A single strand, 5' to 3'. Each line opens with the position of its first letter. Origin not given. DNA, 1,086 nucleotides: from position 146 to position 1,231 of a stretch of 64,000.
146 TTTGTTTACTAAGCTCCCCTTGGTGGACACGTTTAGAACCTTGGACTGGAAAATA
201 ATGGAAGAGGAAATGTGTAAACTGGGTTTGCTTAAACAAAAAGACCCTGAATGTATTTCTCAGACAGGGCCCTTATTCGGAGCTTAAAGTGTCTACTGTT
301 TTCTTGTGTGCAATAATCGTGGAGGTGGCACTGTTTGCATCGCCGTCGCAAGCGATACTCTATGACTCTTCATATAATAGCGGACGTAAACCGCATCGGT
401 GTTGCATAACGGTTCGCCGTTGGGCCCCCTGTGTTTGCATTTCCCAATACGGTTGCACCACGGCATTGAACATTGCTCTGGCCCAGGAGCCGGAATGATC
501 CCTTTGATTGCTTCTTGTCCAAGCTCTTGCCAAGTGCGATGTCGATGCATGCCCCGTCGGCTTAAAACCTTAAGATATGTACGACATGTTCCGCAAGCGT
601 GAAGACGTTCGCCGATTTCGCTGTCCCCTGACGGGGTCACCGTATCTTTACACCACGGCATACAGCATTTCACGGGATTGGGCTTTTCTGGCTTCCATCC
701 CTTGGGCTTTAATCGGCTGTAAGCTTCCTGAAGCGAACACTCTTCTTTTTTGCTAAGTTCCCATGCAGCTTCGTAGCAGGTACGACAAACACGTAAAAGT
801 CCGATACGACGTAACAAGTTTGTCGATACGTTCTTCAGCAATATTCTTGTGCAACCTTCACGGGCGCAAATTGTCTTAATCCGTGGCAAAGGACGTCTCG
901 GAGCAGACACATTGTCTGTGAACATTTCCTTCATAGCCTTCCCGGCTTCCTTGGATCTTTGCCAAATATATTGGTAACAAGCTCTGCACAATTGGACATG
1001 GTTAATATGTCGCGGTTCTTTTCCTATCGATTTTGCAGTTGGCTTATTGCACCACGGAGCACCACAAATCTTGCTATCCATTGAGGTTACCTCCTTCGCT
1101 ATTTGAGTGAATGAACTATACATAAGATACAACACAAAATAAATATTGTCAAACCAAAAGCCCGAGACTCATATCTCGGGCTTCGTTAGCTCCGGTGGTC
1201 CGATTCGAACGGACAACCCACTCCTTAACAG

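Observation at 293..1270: GC-rich islet encoding a four-repeat Cys4 zinc-ribbon protein next to tRNA-Asn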

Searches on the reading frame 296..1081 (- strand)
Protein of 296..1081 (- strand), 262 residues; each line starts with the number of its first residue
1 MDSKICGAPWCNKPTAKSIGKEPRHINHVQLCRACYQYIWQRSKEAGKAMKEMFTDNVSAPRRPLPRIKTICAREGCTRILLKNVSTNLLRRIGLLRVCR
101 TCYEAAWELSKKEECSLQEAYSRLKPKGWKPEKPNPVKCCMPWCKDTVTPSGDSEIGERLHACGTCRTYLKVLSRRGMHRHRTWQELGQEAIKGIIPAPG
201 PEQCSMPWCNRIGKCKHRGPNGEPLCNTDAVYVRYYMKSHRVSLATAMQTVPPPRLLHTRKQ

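Call 6: search_protein_families(library=pfam, proteins=[window:296-1081:-], max_evalue=10)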
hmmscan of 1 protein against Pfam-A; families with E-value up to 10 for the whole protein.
window:296-1081:- (262 aa): 3 families
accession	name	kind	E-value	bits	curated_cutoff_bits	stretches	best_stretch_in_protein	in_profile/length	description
PF21358.2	Ezh2_MCSS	-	0.11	12.7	27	1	9-38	6-36/53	Ezh2, MCSS domain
PF14432.12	DYW_deaminase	-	0.14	12.5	24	1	81-115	35-69/93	DYW family of nucleic acid deaminases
PF01363.27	FYVE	-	1.3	9.6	27.8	1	5-39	29-65/67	FYVE zinc finger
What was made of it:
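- On GATA zinc finger (PF00320): The window protein has no GATA hit at E ≤ 10 (call 6).
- Closest known: GATA-type zinc finger. Different: The window protein has no Pfam GATA hit at E ≤ 10 (call 6).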

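Call 10: find_homologous_proteins(query=window:296-1081:-, max_evalue=0.001)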
Query window:296-1081:- (262 aa): 11 proteins with E <= 0.001 among 180 candidates.
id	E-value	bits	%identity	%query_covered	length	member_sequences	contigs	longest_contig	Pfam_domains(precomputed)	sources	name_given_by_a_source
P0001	7.8e-182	621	100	100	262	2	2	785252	-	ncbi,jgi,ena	ncbi:MAG: hypothetical protein WC845_00115 [Candidatus Staskawiczbacteria bacterium]|jgi:hypothetica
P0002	8.6e-101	355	59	98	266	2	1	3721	-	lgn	-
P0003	1.0e-95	338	54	99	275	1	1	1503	-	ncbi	-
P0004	1.1e-87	312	52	98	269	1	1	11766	-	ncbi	-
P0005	1.5e-80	289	48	98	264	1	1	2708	-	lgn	-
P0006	8.8e-79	283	50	94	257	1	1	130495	-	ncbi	-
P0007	1.2e-77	279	50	98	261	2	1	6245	-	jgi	-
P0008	2.0e-68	249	44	97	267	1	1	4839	-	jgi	jgi:hypothetical protein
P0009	2.6e-60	222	43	99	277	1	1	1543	-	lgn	-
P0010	7.7e-56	208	41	97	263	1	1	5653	-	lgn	-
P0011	5.8e-47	179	44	76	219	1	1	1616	PF00320.34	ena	-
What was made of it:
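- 293..1081 (-): CDS of the 262-aa four-module zinc-finger protein (stop codon 293-295). An identical protein, P0001, is annotated as hypothetical in a Candidatus Staskawiczbacteria MAG (call 10).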

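Call 11: search_protein_families(library=ncbifam, proteins=[window:296-1081:-], max_evalue=10)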
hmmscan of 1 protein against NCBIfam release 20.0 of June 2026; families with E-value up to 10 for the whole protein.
window:296-1081:- (262 aa): 1 family
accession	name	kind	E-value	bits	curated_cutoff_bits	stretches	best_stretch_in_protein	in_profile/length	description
TIGR02822.1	adh_fam_2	subfamily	9.8e-05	21.6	283.5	1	129-215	2-87/329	zinc-binding alcohol dehydrogenase family protein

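Call 12: search_protein_families(library=phrogs, proteins=[window:296-1081:-], max_evalue=10)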
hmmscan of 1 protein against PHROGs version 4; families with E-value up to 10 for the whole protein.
window:296-1081:- (262 aa): 1 family
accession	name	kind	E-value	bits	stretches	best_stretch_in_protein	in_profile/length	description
phrog_20235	-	unknown function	3e-05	24.8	2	17-56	11-50/51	-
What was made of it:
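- Closest known: phrog_20235 and Pfam DUF4428. Same: Both give weak matches over the hairpin-CxxC-helix part. phrog_20235 scores E 3e-5 at 24.8 bits (call 12).
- The Pfam-less PHROG phrog_20235 hits at E 3e-5 (call 12).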

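Call 13: search_solved_structures(query=window:296-1081:-, max_evalue=10)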
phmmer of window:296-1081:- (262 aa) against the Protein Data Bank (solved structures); distinct sequences matched with E-value up to 10: 0.

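Call 15: find_encoding_contigs(protein=P0006, flank=8000, max_places=4)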
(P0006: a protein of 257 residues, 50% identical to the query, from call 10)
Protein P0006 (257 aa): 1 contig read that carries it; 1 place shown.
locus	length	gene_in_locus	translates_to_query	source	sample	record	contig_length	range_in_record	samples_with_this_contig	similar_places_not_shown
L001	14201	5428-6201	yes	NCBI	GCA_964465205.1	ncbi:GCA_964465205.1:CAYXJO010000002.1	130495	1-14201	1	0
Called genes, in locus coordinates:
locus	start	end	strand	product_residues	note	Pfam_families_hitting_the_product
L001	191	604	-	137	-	PF01042:Ribonuc_L-PSP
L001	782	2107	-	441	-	PF01545:Cation_efflux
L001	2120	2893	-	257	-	PF00582:Usp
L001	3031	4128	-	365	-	PF22422:MGH1-like_GH (faint)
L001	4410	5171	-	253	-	PF01978:TrmB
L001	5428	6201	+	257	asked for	-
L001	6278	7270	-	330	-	-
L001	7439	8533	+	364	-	PF02646:RmuC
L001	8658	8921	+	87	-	PF01649:Ribosomal_S20p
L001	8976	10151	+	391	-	PF00990:GGDEF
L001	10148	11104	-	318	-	PF06144:DNA_pol3_delta (weak), PF21694:DNA_pol3_delta_C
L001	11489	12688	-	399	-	-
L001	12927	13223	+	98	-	-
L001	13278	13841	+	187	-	-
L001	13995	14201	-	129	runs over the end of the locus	PF18920:DUF5671 (faint)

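Call 16: find_encoding_contigs(protein=P0004, flank=8000, max_places=4)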
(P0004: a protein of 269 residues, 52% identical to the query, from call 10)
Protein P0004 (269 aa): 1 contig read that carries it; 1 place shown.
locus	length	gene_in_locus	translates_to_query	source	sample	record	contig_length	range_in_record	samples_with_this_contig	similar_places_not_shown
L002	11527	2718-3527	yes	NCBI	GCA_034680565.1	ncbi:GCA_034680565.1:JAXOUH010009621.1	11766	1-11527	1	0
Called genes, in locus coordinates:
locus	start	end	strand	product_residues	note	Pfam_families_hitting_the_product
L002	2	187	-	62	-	?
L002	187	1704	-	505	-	PF25917:BSH_RND (faint), PF25954:Beta-barrel_RND_2 (weak)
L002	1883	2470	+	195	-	-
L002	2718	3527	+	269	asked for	-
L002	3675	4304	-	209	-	PF04545:Sigma70_r4, PF03118:RNA_pol_A_CTD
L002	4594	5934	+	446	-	PF00270:DEAD, PF04851:ResIII (faint), PF00271:Helicase_C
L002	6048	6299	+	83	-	-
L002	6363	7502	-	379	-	PF02353:CMAS, PF01728:FtsJ (weak), PF13489:Methyltransf_23, PF13847:Methyltransf_31, PF08241:Methyltransf_11, PF08242:Methyltransf_12, PF13649:Methyltransf_25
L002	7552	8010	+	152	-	PF00254:FKBP_C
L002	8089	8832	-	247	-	-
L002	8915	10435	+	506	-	PF03116:NQR2_RnfD_RnfE, PF00175:NAD_binding_1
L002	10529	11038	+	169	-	-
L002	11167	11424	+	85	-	-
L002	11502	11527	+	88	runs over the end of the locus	?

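Call 17: find_encoding_contigs(protein=P0001, flank=10000, max_places=4)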
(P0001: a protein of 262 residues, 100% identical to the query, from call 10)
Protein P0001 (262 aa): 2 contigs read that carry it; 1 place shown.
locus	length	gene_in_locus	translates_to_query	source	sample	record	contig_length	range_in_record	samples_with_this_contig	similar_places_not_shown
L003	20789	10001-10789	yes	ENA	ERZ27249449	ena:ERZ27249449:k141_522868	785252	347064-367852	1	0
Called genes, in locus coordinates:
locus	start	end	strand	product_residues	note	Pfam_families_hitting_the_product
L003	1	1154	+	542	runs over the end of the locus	PF00118:Cpn60_TCP1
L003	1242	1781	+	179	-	PF13453:Zn_ribbon_TFIIB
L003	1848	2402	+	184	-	PF04011:LemA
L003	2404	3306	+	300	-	PF01435:Peptidase_M48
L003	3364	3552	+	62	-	-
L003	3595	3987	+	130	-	PF18924:DUF5674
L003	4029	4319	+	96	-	-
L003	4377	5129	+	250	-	PF04402:SIMPL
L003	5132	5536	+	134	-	PF11969:DcpS_C, PF01230:HIT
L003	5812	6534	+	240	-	PF07826:IMP_cyclohyd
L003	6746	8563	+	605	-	PF01807:Zn_ribbon_DnaG, PF08275:DNAG_N, PF01751:Toprim, PF13155:Toprim_2, PF13662:Toprim_4, PF10410:DnaB_bind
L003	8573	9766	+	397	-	PF03979:Sigma70_r1_1, PF00140:Sigma70_r1_2, PF04542:Sigma70_r2, PF04539:Sigma70_r3, PF04545:Sigma70_r4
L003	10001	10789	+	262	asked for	-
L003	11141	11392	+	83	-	-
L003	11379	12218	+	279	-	-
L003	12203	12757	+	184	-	-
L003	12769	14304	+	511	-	PF00884:Sulfatase (weak)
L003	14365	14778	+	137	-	PF08915:tRNA-Thr_ED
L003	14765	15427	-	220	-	PF05175:MTS, PF13489:Methyltransf_23, PF01209:Ubie_methyltran, PF02353:CMAS, PF07021:MetW, PF13847:Methyltransf_31, PF08241:Methyltransf_11, PF08242:Methyltransf_12, +5 more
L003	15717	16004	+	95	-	-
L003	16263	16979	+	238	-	PF02698:DUF218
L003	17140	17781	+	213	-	-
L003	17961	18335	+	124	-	PF05014:Nuc_deoxyrib_tr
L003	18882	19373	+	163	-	PF23211:LRR_LRWD1 (faint), PF23952:LRR_EndoS (faint), PF00560:LRR_1 (faint), PF13855:LRR_8 (weak), PF23598:LRR_14, PF12799:LRR_4, PF13855:LRR_8 (weak), PF12799:LRR_4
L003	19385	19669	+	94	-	PF13597:NRDD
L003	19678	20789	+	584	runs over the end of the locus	-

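Call 24: find_encoding_contigs(protein=P0007, flank=8000, max_places=3)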
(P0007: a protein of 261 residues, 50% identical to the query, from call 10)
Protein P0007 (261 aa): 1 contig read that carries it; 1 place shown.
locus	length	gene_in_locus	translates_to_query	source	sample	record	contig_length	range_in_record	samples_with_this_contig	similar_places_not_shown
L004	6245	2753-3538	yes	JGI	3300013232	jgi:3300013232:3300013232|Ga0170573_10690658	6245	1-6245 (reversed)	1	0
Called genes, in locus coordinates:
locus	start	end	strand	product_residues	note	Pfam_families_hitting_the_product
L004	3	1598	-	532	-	?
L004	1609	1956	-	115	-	-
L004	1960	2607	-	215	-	PF13483:Lactamase_B_3, PF12706:Lactamase_B_2 (weak)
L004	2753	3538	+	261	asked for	-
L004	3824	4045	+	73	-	-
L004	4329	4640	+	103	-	-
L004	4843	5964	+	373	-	PF21710:Spt6_S1 (faint), PF23459:S1_RRP5 (faint), PF00575:S1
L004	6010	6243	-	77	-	?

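Call 25: find_encoding_contigs(protein=P0010, flank=8000, max_places=3)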
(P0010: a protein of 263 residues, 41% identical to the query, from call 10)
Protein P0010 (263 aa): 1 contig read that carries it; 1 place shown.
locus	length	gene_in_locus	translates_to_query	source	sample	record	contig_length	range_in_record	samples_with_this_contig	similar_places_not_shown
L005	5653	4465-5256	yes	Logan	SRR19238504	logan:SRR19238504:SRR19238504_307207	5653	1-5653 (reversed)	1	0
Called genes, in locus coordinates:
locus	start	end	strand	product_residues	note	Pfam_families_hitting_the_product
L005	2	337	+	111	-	?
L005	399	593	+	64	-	PF01035:DNA_binding_1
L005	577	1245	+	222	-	PF03167:UDG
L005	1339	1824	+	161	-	-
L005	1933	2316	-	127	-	-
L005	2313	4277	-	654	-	PF05649:Peptidase_M13_N, PF01431:Peptidase_M13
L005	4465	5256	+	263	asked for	-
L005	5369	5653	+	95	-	?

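Call 26: find_encoding_contigs(protein=P0008, flank=8000, max_places=3)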
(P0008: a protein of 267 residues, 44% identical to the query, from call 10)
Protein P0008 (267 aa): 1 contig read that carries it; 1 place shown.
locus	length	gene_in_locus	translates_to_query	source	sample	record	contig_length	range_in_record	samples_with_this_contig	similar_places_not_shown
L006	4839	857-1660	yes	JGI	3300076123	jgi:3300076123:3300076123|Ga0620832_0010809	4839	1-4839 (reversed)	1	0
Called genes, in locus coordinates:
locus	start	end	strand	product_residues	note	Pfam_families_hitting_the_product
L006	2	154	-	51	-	?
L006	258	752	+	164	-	-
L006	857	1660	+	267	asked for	-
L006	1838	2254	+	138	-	-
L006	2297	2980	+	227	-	-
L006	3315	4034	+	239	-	PF02463:SMC_N (faint), PF00005:ABC_tran, PF13304:AAA_21 (faint)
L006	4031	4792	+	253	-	PF01061:ABC2_membrane, PF12698:ABC2_membrane_3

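Call 29: predict_structure(alignment_id=A1)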
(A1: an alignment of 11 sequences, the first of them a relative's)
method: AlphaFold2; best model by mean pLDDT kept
length: 262 residues; sequences in the alignment: 11
mean_pLDDT: 85.1   pTM: 0.44
mean pLDDT of the five models: 85.1, 84.8, 83.3, 82.2, 79.8
residues with pLDDT >= 90: 100; 70-90: 135; 50-70: 25; < 50: 2
segments of 3 or more residues with pLDDT < 50: none
pLDDT, mean of each block of 10 residues (from residue 1): 74 83 86 86 84 74 64 88 72 85 94 92 87 88 93 90 93 85 93 87 88 84 88 95 94 76 49
secondary structure, 60 per line:
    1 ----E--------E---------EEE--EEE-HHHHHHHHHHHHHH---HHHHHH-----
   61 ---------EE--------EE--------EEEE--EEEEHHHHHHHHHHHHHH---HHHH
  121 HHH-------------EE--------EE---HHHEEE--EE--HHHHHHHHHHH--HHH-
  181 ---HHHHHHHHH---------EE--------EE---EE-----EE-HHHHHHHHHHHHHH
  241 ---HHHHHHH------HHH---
elements in order: E24-26 E29-31 H33-46 H50-55 E90-93 E96-99 H100-113 H117-123 E155-157 H164-174 H184-192 H227-240 H244-250
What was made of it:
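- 908..1075 (-): Module R1 (residues 3-58): C6-x4-C11 … C32-x2-C35-Y-x3-W. AlphaFold model: strands 24-26 and 29-31, helices 33-46 and 50-55 (call 29).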

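Call 31: search_protein_representatives(alignment_id=A1)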
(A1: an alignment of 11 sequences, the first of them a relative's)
Query: 11 sequences, 265 profile positions. Proteins with E-value up to 0.001 (for the whole library): 47; up to 1e-10: 44; up to 1e-30: 24. The best 47 are listed.
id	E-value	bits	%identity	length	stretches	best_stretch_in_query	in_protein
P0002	2.7e-127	439.7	-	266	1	3-262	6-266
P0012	1.1e-90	319.7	-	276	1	3-257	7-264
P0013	4.5e-89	314.4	-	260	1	3-264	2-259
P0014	6.6e-89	313.9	-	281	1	3-262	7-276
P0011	6.8e-88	310.5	-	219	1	51-264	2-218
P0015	2.9e-75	269.1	-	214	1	50-256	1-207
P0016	3.2e-73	262.5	-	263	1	5-263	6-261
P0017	1.5e-67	243.8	-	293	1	3-262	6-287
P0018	4.0e-67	242.5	-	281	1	4-262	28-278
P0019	4.0e-66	239.2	-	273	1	3-263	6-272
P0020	1.0e-65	237.9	-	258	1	4-261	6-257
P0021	6.2e-61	222.2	-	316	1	4-264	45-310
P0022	4.6e-59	216.0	-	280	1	5-256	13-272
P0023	3.8e-57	209.7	-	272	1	4-257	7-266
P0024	2.9e-56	206.8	-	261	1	14-262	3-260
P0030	4.1e-41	157.2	-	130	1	3-127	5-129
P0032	8.9e-38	146.2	-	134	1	1-127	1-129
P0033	3.6e-33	131.1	-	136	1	4-128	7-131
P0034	1.2e-29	119.6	-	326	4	4-132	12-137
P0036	2.4e-27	112.0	-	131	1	3-113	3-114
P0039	8.1e-26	107.0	-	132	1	3-128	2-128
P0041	1.0e-23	100.1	-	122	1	3-120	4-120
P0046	1.3e-19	86.7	-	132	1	1-130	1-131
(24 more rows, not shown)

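Call 34: fold_search(model_id=the predicted structure, library=pdb)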
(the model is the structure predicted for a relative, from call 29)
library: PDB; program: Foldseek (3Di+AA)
matches with E <= 10: 74; with E <= 0.001: 0
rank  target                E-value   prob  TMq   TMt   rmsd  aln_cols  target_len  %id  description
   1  4hc7_B                2.6e-01  0.16  0.13  0.27  13.6       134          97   20  Crystal structure of the full DNA binding domain of GATA3-complex 2 (released 2012-12-05)
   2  9e5c_0q               6.9e-01  0.08  0.10  0.24  17.7       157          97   11  Cryo-EM structure of 96 nm repeat of microtubule doublet from T. brucei flagellum (released 2025-03-12)
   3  7d2t_B                7.3e-01  0.09  0.12  0.21  10.0       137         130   14  Crystal structure of Rsu1/PINCH1_LIM45C complex (released 2021-02-24)
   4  5tte_B                9.4e-01  0.05  0.15  0.10  29.6       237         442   10  Crystal Structure of an RBR E3 ubiquitin ligase in complex with an E2-Ub thioester intermediate mimic (released 2017-08-23)
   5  5yug_A                1.1e+00  0.14  0.13  0.31  11.8       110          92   15  AtVAL1 PHD-Like domain in the P31 space group (released 2018-05-02)
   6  3r4i_C                1.1e+00  0.09  0.09  0.08   8.0        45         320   24  Crystal structure of a Citrate lyase (Bxe_B2899) from BURKHOLDERIA XENOVORANS LB400 at 2.24 A resolution (released 2011-04-06)
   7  3r4i_E                1.3e+00  0.08  0.09  0.08   8.9        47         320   23  Crystal structure of a Citrate lyase (Bxe_B2899) from BURKHOLDERIA XENOVORANS LB400 at 2.24 A resolution (released 2011-04-06)
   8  3r4i_A                1.3e+00  0.08  0.09  0.08   8.0        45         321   24  Crystal structure of a Citrate lyase (Bxe_B2899) from BURKHOLDERIA XENOVORANS LB400 at 2.24 A resolution (released 2011-04-06)
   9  3r4i_D                1.5e+00  0.08  0.09  0.08   8.0        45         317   24  Crystal structure of a Citrate lyase (Bxe_B2899) from BURKHOLDERIA XENOVORANS LB400 at 2.24 A resolution (released 2011-04-06)
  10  3r4i_B                1.5e+00  0.08  0.09  0.08   8.0        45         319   24  Crystal structure of a Citrate lyase (Bxe_B2899) from BURKHOLDERIA XENOVORANS LB400 at 2.24 A resolution (released 2011-04-06)
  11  2xjz_D                1.7e+00  0.08  0.11  0.21  19.2       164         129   11  Crystal structure of the LMO2:LDB1-LID complex, C2 crystal form (released 2010-07-21)
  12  4hv0_B                1.9e+00  0.08  0.10  0.27  14.8        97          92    9  Structure and Function of AvtR, a Novel Transcriptional Regulator from a Hyperthermophilic Archaeal Lipothrixvirus (released 2012-11-21)
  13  2xjz_C                2.1e+00  0.12  0.11  0.24   9.6        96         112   12  Crystal structure of the LMO2:LDB1-LID complex, C2 crystal form (released 2010-07-21)
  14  4hv0_A                2.4e+00  0.06  0.09  0.26  14.3        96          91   14  Structure and Function of AvtR, a Novel Transcriptional Regulator from a Hyperthermophilic Archaeal Lipothrixvirus (released 2012-11-21)
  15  7l3l_C                2.4e+00  0.05  0.13  0.22  13.3       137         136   11  Structure of TRAF5 and TRAF6 RING Hetero dimer (released 2021-02-17)
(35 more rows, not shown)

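Call 43: search_protein_families(library=pfam, proteins=[L003:11141-11389:+, L003:11379-12215:+, L003:12203-12754:+, L003:12769-14301:+, L003:14365-14775:+, L003:15717-16001:+, L003:16263-16976:+, L003:17140-17778:+], max_evalue=0.01)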
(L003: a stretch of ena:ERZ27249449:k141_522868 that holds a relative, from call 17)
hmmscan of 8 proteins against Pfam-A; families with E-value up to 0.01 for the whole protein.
L003:11141-11389:+ (83 aa): 0 families

L003:11379-12215:+ (279 aa): 0 families

L003:12203-12754:+ (184 aa): 0 families

L003:12769-14301:+ (511 aa): 1 family
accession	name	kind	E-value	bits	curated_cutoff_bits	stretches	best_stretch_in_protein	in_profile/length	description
PF00884.28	Sulfatase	-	2.8e-07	30.6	25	1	193-424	18-245/301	Sulfatase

L003:14365-14775:+ (137 aa): 1 family
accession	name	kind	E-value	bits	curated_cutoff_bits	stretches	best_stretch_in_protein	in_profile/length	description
PF08915.16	tRNA-Thr_ED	-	5.7e-23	82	30.2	1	1-130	1-130/137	Archaea-specific editing domain of threonyl-tRNA synthetase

L003:15717-16001:+ (95 aa): 0 families

L003:16263-16976:+ (238 aa): 2 families
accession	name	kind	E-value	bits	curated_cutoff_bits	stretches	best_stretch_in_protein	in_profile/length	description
PF02698.23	DUF218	-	5.7e-10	39.7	27.6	1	62-159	14-104/133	DUF218 domain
PF08633.15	Rox3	-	0.0029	18.3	25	1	93-183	37-127/204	Rox3 mediator complex subunit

L003:17140-17778:+ (213 aa): 0 families

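Call 45: find_related_loci(query=A1, collection=genome_contigs, flank=10000)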
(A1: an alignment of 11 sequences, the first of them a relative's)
Query A1 (262 aa) in genome_contigs; peptide patterns used: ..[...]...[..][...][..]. (x = any residue, [..] = any of these).
6 stretches matched a pattern; 2 encode a relative of the query (tblastn E <= 1e-3); 2 distinct loci.
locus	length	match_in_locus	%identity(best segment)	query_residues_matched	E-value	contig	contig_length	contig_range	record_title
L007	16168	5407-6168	50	3-255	1e-85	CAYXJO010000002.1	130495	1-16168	MAG TPA_asm: uncultured Gammaproteobacteria bacterium isolate SRP263991_co4_11 genome assembly, contig: NODE_61_length_1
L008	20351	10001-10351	37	6-126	2e-17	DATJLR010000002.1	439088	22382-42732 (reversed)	MAG TPA_asm: Candidatus Paceibacterota bacterium isolate SMAG_U14814 k141_1012015, whole genome shotgun sequence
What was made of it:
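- The family is very patchy: 2 of 185,579 species representatives (call 45). The family is far too rare for a core translation role (calls 31, 45).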

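Call 48: find_related_loci(query=A1, collection=viral_contigs, flank=10000)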
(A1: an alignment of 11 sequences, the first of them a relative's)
Query A1 (262 aa) in viral_contigs; peptide patterns used: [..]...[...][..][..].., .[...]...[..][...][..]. (x = any residue, [..] = any of these).
16 stretches matched a pattern, but none encodes a relative of the query by tblastn (E <= 1e-3).

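Call 69: find_related_loci(query=A1, collection=metagenome_contigs, flank=8000)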
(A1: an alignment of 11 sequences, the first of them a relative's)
Query A1 (262 aa) in metagenome_contigs; peptide patterns used: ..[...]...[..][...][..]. (x = any residue, [..] = any of these).
10 stretches matched a pattern; 3 encode a relative of the query (tblastn E <= 1e-3); 3 distinct loci.
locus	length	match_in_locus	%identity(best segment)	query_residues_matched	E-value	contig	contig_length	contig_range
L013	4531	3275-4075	44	1-254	1e-69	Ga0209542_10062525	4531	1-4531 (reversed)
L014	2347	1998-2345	46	5-122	6e-30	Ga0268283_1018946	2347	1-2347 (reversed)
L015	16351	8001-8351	37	6-126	1e-17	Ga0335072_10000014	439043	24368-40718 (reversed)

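Call 71: search_dna_similar(query=window:296-1081:-, collection=phages, mode=protein, max_evalue=1)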
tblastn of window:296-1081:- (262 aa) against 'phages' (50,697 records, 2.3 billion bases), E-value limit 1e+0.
No match.

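Call 72: search_dna_similar(query=window:296-1081:-, collection=plasmids, mode=protein, max_evalue=1)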
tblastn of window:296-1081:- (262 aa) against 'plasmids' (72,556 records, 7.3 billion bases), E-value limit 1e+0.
No match.
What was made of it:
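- Tried and rejected: Mobile-element origin. tblastn against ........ phages and PLSDB plasmids at E ≤ 1, and a pattern scan of IMG/VR, found nothing (calls 48, 71, 72).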
